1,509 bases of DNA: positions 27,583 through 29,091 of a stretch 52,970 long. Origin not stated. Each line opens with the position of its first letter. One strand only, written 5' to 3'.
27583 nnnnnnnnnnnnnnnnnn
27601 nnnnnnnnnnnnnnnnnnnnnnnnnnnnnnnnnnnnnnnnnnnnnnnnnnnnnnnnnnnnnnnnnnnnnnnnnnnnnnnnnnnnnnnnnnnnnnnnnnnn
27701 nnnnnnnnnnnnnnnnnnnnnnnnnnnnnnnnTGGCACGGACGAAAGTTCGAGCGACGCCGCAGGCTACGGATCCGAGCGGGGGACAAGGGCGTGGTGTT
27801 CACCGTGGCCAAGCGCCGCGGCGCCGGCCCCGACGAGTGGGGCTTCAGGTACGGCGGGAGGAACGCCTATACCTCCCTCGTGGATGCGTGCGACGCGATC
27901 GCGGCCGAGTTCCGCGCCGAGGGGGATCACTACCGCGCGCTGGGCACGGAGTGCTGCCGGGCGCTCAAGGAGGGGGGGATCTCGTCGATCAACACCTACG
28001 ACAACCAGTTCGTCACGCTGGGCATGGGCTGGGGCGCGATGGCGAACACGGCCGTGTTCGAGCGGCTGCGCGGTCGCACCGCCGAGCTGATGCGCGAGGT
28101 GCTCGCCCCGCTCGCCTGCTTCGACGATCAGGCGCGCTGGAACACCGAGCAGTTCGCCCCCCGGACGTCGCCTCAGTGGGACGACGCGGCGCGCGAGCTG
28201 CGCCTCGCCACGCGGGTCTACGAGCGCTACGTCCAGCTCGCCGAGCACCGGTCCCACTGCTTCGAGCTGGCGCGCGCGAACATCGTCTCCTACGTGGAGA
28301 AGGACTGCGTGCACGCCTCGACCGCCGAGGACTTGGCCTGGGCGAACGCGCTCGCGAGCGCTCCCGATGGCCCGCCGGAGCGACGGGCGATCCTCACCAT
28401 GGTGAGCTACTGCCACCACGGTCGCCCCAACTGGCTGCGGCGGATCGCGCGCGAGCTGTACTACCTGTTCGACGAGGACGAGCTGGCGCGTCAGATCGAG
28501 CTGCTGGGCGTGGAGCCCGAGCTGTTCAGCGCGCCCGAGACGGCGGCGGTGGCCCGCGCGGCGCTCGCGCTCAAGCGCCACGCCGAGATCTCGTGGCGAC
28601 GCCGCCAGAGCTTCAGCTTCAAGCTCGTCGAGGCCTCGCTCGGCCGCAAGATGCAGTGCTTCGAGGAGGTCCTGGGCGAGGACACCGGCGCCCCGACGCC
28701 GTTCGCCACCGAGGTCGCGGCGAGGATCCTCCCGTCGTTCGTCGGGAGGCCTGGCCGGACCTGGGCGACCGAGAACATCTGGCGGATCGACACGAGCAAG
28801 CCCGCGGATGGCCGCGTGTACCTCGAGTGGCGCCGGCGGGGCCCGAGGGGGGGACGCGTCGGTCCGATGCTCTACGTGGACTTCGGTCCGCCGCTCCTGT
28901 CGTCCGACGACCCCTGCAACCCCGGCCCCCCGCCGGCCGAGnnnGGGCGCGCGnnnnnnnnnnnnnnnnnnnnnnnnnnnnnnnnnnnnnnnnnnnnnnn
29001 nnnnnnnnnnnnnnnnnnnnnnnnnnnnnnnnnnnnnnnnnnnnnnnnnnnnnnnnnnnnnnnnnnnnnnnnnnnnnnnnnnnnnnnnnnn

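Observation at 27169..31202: Orphan three-gene operon: a large unknown protein followed by two different zinc-ribbon-headed proteins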

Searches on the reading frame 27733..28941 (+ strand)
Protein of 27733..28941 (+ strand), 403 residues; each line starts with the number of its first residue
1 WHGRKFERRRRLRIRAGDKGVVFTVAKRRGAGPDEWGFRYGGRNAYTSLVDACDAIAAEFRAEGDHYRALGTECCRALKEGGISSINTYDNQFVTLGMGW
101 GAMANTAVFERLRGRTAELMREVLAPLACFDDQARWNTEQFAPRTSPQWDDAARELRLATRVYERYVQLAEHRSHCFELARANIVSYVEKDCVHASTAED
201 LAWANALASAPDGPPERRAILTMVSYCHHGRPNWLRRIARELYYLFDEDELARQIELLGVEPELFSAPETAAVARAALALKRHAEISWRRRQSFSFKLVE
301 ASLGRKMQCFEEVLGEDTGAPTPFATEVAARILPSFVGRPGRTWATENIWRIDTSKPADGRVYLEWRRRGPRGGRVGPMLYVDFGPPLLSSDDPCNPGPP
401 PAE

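Call 49: search_solved_structures(query=A5, max_evalue=10, show_alignments=3)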
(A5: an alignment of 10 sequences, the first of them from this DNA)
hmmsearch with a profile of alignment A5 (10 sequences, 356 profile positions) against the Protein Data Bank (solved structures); distinct sequences matched with E-value up to 10: 0.

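Call 52: search_protein_families(library=pfam, alignment_id=A5, max_evalue=10)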
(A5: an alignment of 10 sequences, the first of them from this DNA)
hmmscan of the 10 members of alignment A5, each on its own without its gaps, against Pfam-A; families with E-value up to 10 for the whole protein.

A. member 1, seq(403 aa): 1 family
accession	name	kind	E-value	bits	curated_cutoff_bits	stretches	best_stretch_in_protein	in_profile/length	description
PF07560.16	DUF1539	-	0.29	11.7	23.8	1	219-254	89-124/126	Domain of Unknown Function (DUF1539)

B. families by the number of members that match (of 10 scanned): 4 families
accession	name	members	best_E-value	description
PF11520.13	Cren7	1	0.16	Chromatin protein Cren7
PF11142.13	DUF2917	1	0.2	Protein of unknown function (DUF2917)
PF17815.7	PDZ_3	1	0.26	PDZ domain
PF07560.16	DUF1539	1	0.29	Domain of Unknown Function (DUF1539)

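Call 82: search_dna_similar(query=window:27733-28941:+, collection=plasmids, mode=protein, max_rows=10, max_evalue=0.001)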
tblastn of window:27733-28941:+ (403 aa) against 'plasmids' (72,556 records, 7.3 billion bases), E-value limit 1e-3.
No match.
